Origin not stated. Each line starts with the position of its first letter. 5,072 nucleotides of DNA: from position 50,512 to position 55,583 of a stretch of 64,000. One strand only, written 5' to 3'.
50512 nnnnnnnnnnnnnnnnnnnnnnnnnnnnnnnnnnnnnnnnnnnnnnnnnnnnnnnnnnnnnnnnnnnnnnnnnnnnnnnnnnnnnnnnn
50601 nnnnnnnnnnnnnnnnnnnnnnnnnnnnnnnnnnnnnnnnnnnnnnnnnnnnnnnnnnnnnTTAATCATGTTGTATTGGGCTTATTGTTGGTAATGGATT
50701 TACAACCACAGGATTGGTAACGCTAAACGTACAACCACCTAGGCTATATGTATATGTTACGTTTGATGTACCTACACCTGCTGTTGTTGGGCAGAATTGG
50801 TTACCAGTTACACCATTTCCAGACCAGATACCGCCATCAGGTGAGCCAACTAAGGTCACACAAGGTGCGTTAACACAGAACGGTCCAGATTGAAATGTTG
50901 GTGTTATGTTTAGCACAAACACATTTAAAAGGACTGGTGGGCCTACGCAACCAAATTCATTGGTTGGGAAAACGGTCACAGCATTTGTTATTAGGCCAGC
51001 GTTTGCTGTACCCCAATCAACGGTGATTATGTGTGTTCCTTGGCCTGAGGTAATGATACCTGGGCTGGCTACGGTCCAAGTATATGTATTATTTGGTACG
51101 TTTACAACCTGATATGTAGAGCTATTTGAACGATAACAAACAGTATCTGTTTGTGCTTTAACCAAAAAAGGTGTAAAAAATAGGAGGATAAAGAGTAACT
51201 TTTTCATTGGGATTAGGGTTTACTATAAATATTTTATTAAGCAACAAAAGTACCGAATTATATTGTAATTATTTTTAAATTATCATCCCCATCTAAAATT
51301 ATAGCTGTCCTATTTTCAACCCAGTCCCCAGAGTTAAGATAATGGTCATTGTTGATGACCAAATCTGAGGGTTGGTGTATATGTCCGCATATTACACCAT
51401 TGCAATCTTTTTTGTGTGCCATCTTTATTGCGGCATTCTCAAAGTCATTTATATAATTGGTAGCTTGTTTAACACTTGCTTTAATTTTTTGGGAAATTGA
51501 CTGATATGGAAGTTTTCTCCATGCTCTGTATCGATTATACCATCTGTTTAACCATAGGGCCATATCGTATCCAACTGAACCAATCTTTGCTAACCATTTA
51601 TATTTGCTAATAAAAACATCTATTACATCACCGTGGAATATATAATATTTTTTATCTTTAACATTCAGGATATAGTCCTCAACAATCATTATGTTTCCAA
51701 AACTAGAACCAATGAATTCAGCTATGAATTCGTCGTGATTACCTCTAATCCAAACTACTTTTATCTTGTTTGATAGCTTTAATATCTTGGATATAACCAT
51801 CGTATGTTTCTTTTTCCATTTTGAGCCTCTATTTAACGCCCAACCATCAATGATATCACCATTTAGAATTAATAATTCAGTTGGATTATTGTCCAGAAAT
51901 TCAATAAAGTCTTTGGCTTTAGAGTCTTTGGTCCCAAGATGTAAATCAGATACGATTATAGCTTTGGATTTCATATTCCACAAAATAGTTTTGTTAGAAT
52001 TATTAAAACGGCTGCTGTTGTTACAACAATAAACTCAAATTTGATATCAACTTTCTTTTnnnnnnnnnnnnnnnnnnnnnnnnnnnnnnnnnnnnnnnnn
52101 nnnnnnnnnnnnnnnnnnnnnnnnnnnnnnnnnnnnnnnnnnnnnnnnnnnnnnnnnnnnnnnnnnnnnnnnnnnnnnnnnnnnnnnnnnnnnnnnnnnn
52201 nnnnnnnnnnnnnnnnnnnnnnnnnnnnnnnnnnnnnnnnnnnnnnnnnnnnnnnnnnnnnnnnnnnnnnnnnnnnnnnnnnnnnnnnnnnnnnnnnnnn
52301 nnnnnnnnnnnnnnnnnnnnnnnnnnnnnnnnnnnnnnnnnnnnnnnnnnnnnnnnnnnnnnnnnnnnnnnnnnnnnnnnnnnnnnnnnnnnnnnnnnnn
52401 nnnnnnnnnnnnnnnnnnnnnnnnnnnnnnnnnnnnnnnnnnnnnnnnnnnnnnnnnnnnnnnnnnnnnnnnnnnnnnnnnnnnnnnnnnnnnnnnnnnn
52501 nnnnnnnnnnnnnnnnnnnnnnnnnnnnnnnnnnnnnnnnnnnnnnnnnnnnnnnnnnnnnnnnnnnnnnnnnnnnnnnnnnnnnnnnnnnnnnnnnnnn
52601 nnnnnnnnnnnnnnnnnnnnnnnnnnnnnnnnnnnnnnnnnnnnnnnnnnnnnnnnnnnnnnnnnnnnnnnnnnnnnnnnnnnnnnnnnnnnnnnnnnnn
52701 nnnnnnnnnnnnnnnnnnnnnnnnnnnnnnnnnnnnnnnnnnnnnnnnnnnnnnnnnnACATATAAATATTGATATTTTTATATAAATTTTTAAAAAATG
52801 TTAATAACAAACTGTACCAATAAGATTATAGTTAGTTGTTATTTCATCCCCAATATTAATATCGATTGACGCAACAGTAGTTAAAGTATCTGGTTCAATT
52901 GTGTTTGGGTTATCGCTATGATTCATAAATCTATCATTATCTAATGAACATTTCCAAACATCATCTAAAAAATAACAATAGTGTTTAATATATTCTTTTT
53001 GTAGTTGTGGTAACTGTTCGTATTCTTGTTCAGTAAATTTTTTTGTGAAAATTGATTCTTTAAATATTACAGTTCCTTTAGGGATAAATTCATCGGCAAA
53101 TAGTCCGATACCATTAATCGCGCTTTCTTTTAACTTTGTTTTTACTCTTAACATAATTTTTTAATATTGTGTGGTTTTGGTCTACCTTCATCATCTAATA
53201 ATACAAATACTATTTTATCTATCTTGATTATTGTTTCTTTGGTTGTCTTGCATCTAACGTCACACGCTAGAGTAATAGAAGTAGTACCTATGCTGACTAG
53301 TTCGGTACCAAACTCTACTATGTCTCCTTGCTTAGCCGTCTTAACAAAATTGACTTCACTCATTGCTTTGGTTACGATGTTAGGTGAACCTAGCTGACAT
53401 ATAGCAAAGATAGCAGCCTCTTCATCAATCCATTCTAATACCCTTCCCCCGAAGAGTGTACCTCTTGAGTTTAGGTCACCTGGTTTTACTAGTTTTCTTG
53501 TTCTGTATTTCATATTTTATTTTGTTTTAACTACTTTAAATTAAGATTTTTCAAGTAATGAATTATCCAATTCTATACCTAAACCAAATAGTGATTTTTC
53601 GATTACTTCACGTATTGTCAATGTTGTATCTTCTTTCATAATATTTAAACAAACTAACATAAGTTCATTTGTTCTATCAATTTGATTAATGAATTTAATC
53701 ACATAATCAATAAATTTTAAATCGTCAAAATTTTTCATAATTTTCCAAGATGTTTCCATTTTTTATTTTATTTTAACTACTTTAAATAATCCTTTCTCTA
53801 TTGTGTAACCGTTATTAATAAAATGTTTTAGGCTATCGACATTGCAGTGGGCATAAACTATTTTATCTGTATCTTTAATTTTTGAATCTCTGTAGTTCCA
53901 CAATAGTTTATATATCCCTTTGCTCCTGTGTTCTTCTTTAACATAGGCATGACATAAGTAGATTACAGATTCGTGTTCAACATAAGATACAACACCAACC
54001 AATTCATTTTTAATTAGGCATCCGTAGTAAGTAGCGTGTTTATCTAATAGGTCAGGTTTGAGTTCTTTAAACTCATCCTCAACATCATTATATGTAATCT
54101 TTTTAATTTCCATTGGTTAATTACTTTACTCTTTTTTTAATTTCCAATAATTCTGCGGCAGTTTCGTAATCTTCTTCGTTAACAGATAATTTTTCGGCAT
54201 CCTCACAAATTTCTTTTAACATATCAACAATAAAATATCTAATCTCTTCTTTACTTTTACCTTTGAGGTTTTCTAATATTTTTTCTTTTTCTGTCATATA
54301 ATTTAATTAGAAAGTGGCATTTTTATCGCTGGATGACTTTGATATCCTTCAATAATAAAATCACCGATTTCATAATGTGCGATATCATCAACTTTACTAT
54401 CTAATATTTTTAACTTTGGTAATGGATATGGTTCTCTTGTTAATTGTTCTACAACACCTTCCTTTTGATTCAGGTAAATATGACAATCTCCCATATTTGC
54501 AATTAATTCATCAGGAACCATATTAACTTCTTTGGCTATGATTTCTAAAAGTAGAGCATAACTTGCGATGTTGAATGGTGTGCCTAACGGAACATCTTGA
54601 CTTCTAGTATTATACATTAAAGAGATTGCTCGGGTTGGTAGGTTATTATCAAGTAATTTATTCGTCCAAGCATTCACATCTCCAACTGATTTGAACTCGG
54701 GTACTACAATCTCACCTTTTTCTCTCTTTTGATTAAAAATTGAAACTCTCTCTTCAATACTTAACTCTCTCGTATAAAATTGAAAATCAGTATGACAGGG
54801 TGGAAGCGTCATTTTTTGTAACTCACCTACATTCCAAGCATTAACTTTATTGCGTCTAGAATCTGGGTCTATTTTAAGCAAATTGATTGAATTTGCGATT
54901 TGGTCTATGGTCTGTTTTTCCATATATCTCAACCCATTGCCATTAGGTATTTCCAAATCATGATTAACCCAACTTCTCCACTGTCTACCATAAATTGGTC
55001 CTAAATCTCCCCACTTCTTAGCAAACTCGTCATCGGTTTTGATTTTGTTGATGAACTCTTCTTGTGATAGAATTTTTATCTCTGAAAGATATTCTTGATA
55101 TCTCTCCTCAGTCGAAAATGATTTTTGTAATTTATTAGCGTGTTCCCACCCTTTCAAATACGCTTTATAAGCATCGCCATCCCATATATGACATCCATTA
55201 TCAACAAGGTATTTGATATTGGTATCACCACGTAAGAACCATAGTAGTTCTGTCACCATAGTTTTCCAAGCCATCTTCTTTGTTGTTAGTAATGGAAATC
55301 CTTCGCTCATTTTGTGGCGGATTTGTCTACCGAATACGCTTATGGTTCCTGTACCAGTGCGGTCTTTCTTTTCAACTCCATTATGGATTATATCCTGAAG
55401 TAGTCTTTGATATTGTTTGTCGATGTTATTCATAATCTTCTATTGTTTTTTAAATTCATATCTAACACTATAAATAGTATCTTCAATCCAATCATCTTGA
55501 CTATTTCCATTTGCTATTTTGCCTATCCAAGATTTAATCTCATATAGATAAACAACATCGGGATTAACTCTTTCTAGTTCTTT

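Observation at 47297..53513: Host-like cell-envelope module with T9SS cargo in a phage genome (SPFH, PKD protein, T9SS type-B CTD protein, LpxH-like, GT2)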

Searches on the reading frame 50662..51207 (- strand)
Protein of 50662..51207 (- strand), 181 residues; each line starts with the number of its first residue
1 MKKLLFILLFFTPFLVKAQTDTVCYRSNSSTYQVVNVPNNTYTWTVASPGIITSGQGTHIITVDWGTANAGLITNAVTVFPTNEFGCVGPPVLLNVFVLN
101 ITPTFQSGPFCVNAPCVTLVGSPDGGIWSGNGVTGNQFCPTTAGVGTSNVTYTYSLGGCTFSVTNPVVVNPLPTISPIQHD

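Call 3: search_protein_families(library=pfam, proteins=[window:50662-51207:-], max_evalue=0.01)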
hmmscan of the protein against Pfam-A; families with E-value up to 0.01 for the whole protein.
window:50662-51207:- (181 aa): 1 family
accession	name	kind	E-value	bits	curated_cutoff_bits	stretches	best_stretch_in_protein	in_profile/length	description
PF19408.5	PKD_6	-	7e-11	42.8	25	1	20-86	11-73/82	PKD-like domain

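Call 4: search_protein_families(library=ncbifam, proteins=[window:50662-51207:-], max_evalue=0.01)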
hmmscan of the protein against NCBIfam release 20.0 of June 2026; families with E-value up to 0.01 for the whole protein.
window:50662-51207:- (181 aa): 0 families

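Call 6: search_protein_families(library=phrogs, proteins=[window:50662-51207:-], max_evalue=0.001)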
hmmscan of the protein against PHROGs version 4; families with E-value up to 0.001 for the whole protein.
window:50662-51207:- (181 aa): 0 families

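Call 37: find_homologous_proteins(query=window:50662-51207:-)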
Query window:50662-51207:- (181 aa): 480 proteins with E <= 0.001 among 563 candidates; the best 120 are listed.
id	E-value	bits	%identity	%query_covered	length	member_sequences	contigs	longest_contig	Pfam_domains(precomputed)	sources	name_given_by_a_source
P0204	4.8e-106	371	92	100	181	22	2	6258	PF19408.6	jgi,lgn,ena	jgi:hypothetical protein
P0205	2.1e-91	323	84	91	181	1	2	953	PF19408.6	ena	-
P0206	3.6e-91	322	81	100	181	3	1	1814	PF19408.6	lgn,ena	-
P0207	1.6e-77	278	72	100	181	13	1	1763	PF19408.6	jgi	jgi:hypothetical protein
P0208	1.6e-75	271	69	100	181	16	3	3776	PF19408.6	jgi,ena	jgi:hypothetical protein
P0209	2.7e-75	271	71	93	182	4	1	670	PF19408.6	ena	-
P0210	1.2e-74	269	69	100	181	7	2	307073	PF19408.6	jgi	jgi:hypothetical protein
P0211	6.2e-74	266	67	100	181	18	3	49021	PF19408.6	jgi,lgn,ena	-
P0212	1.4e-73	265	65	100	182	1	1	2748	PF19408.6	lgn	-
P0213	4.2e-73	263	68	100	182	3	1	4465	PF19408.6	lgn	-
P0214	9.6e-73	262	70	100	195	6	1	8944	PF19408.6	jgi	jgi:hypothetical protein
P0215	4.3e-72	260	69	100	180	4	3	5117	PF19408.6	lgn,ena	-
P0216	6.1e-72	260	70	100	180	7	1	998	PF19408.6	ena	-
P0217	1.4e-71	259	68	91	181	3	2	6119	PF19408.6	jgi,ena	-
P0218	1.7e-71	258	72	91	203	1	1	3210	PF19408.6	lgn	-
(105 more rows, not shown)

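Call 96: find_related_loci(query=A5, collection=metagenome_contigs, flank=3000)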
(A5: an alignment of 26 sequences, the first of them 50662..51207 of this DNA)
Query A5 (181 aa) in metagenome_contigs; peptide patterns used: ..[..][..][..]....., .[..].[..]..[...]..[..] (x = any residue, [..] = any of these).
396 stretches matched a pattern; 230 encode a relative of the query (tblastn E <= 1e-3); the best 80 are kept; 80 distinct loci.
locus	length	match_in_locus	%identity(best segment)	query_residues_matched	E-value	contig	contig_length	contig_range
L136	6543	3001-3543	93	1-181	9e-110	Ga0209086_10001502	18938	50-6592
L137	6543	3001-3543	69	1-181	4e-78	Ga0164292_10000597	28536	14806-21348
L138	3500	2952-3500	64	1-178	6e-71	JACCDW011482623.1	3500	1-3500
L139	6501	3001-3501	70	16-181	2e-70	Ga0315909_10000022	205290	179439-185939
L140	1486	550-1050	70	16-181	4e-74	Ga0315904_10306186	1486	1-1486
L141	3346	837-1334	67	17-181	3e-70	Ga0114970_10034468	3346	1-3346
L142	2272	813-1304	68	18-181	4e-71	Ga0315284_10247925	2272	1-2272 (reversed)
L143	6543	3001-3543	67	1-181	1e-69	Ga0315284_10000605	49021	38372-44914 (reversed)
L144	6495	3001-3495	65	17-181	3e-69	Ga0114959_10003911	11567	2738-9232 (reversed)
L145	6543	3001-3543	70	1-181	1e-68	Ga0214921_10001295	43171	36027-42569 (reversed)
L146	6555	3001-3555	60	1-181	2e-68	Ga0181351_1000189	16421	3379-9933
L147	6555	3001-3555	60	1-181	2e-68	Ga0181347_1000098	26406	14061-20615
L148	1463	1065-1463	89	1-133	2e-71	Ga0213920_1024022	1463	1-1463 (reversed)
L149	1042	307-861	61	1-181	8e-73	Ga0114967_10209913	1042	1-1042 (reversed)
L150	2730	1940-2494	61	1-181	2e-68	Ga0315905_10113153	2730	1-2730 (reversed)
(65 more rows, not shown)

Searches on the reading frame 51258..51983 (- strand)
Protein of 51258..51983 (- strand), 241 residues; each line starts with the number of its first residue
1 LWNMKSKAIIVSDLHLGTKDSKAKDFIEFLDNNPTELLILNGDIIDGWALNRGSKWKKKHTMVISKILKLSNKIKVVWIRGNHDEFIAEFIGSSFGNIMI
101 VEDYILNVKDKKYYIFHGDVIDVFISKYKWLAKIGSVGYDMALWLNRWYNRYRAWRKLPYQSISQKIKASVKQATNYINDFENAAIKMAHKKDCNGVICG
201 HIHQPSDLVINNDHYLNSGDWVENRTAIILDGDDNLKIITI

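Call 3: search_protein_families(library=pfam, proteins=[window:51258-51983:-], max_evalue=0.01)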
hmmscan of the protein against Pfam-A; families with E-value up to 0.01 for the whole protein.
window:51258-51983:- (241 aa): 2 families
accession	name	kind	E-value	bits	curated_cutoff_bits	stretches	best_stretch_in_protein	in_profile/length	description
PF00149.33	Metallophos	-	5.3e-13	50.3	21.5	1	8-205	3-191/191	Calcineurin-like phosphoesterase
PF12850.12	Metallophos_2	-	6.1e-10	39.7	27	1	8-119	3-90/154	Calcineurin-like phosphoesterase superfamily domain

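Call 4: search_protein_families(library=ncbifam, proteins=[window:51258-51983:-], max_evalue=0.01)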
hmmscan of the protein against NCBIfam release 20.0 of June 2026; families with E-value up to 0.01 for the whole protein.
window:51258-51983:- (241 aa): 10 families
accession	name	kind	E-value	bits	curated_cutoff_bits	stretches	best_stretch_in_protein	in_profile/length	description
NF003743.0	PRK05340.1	equivalog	6.2e-19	68.1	134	1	7-232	3-231/242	UDP-2,3-diacylglucosamine diphosphatase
TIGR01854.1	lipid_A_lpxH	equivalog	2.5e-12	46.6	190.35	1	9-233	2-229/231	UDP-2,3-diacylglucosamine diphosphatase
TIGR04123.1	P_estr_lig_assc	hypoth_equivalog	9.8e-09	34.9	150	1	37-87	68-111/207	ligase-associated DNA damage response endonuclease PdeM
TIGR00040.1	yfcE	subfamily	3.5e-06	27.2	56.25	1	9-141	4-109/158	YfcE family phosphodiesterase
NF003118.0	PRK04036.1-3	equivalog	7.2e-06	25.2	445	1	5-129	225-374/481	DNA-directed DNA polymerase II small subunit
TIGR00024.1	SbcD_rel_arch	hypoth_equivalog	3.7e-05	23.5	115.2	1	33-122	57-128/224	putative phosphoesterase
NF006988.0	PRK09453.1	equivalog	0.00029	20.7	117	0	7-121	2-108/183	phosphodiesterase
TIGR03729.1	acc_ester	subfamily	0.0011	18.4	148.25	1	10-86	4-74/239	putative phosphoesterase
TIGR00619.1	sbcd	subfamily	0.0049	16.7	77.65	0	12-85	7-87/252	exonuclease subunit SbcD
NF008359.0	PRK11148.1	equivalog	0.005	16.4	225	0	186-216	188-218/275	3',5'-cyclic-AMP phosphodiesterase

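Call 6: search_protein_families(library=phrogs, proteins=[window:51258-51983:-], max_evalue=0.001)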
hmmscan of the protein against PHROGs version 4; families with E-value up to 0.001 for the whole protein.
window:51258-51983:- (241 aa): 5 families
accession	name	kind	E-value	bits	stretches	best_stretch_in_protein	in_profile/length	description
phrog_1649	-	other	5.1e-08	32.9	1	4-86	34-106/308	metallo-phosphoesterase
phrog_7339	-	DNA, RNA and nucleotide metabolism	2.6e-07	31.3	1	9-206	33-202/263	DNA repair exonuclease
phrog_246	-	other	1.1e-06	29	0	25-91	193-248/417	NinI-like serine-threonine phosphatase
phrog_20114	-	other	2.1e-05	25.9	1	4-94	1-80/131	phosphoesterase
phrog_547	-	other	0.00023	21.4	0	61-117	90-146/245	phosphoesterase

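Call 77: search_solved_structures(query=window:51258-51983:-, max_evalue=0.001)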
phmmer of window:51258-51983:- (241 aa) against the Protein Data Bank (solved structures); distinct sequences matched with E-value up to 0.001: 8.
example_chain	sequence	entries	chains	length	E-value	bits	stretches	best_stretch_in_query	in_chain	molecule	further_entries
8qjz_A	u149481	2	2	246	3.5e-07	33.1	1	9-213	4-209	UDP-2,3-diacylglucosamine hydrolase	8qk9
8s7f_A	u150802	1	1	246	6.9e-07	32.2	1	9-213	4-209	UDP-2,3-diacylglucosamine hydrolase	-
5k8k_A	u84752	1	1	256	1.4e-06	31.2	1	9-229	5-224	UDP-2,3-diacylglucosamine hydrolase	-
8qk2_A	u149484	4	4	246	3.3e-06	30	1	9-206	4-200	UDP-2,3-diacylglucosamine hydrolase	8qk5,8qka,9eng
6ph9_A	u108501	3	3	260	5.1e-06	29.3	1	9-206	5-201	UDP-2,3-diacylglucosamine hydrolase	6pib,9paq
6pj3_A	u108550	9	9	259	5.3e-06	29.3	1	9-206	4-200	UDP-2,3-diacylglucosamine hydrolase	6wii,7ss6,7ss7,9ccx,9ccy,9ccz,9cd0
5wly_A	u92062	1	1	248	1.6e-05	27.7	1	9-213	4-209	UDP-2,3-diacylglucosamine hydrolase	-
5b49_A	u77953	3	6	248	1.7e-05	27.6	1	8-232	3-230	UDP-2,3-diacylglucosamine hydrolase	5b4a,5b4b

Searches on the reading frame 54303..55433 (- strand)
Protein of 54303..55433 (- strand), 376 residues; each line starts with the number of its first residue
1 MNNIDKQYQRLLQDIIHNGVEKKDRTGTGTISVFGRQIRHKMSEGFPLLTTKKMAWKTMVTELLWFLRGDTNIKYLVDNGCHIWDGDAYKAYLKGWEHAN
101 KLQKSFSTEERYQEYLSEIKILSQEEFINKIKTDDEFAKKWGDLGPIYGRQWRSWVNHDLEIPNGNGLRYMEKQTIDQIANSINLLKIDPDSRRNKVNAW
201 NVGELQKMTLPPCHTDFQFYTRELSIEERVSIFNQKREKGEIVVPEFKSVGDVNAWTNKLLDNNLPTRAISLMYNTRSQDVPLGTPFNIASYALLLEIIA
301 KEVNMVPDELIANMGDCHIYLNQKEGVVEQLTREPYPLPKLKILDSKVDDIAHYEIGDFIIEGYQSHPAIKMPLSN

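Call 10: search_dna_similar(query=window:54303-55433:-, collection=phages, mode=protein, max_rows=15)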
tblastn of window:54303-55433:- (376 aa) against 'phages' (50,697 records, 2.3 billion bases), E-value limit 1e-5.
Records with a match: 3264; places in all: 3491; records where one place covers at least 80% of the query: 2920.
Best place of each record, by identity: <60% 3264.
By first word of the organism name: Escherichia 860; Klebsiella 312; Bacillus 277; Salmonella 275; Erwinia 154; Vibrio 135; Pseudomonas 111; Shigella 109; Acinetobacter 106; Microbacterium 96; and 76 more.
By host as written in the record: - 358; Escherichia coli 338; Klebsiella pneumoniae 110; Erwinia amylovora 88; Microbacterium foliorum NRRL B-24224 54; Escherichia coli O157:H7 45; Salmonella enterica 36; Bacillus cereus 33; and 801 more.
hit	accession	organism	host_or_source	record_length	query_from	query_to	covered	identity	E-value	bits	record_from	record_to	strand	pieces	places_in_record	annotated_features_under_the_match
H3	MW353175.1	Flavobacterium phage vB_FspM_immuto_2-6A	Flavobacterium sp. LMO8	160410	2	376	100%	52.1%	2e-122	395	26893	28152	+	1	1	thymidylate synthase | hypothetical protein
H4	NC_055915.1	Flavobacterium phage vB_FspM_immuto_2-6A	Flavobacterium sp. LMO8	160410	2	376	100%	52.1%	2e-122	395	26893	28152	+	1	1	thymidylate synthase | hypothetical protein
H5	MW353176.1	Flavobacterium phage vB_FspM_immuto_3-5A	Flavobacterium sp. LMO8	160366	1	376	100%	50.8%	2e-120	389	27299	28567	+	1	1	thymidylate synthase | hypothetical protein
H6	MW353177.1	Flavobacterium phage vB_FspM_immuto_13-6C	Flavobacterium sp. LMO8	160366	1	376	100%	50.8%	2e-120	389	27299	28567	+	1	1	thymidylate synthase | hypothetical protein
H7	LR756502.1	uncultured phage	metagenomic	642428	1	376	100%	48.7%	8e-102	335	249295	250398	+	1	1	record has no annotation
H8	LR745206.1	uncultured phage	metagenomic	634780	2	376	100%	48.8%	7e-104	341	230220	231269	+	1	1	record has no annotation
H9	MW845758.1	Erwinia phage pEa_SNUABM_11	Erwinia amylovora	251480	4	375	99%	42.9%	8e-86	289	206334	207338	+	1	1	hypothetical protein (x2)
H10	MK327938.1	Escherichia phage vB_EcoM_Goslar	Escherichia coli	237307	6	375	98%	42.7%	4e-85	287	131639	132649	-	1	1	putative thymidylate synthase | hypothetical protein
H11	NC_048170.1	Escherichia phage vB_EcoM_Goslar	Escherichia coli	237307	6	375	98%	42.7%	4e-85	287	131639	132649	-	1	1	thymidylate synthase | hypothetical protein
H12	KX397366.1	Erwinia phage vB_EamM_ChrisDB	Erwinia amylovora ATCC 29780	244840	7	375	98%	42.5%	1e-83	283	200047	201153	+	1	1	putative thymidylate synthase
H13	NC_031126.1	Erwinia phage vB_EamM_ChrisDB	Erwinia amylovora ATCC 29780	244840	7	375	98%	42.5%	1e-83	283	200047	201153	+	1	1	thymidylate synthase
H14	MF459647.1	Erwinia phage vB_EamM_Joad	Erwinia amylovora ATCC 29780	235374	6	375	98%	42.4%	8e-55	305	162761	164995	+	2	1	putative thymidylate synthase (x2) | putative GIY-YIG family homing endonuclease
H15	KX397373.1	Erwinia phage vB_EamM_Stratton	Erwinia amylovora ATCC 29780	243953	6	375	98%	41.9%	2e-80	274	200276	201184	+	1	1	putative thymidylate synthase | hypothetical protein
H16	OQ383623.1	Salmonella phage MET_P1_082_240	cattle manure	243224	4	375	99%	41.6%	2e-80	274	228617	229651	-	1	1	thymidylate synthase | hypothetical protein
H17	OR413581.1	Salmonella phage SPLA3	Salmonella enterica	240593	2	375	99%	41.0%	9e-79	269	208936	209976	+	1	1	thymidylate synthase | restriction endonuclease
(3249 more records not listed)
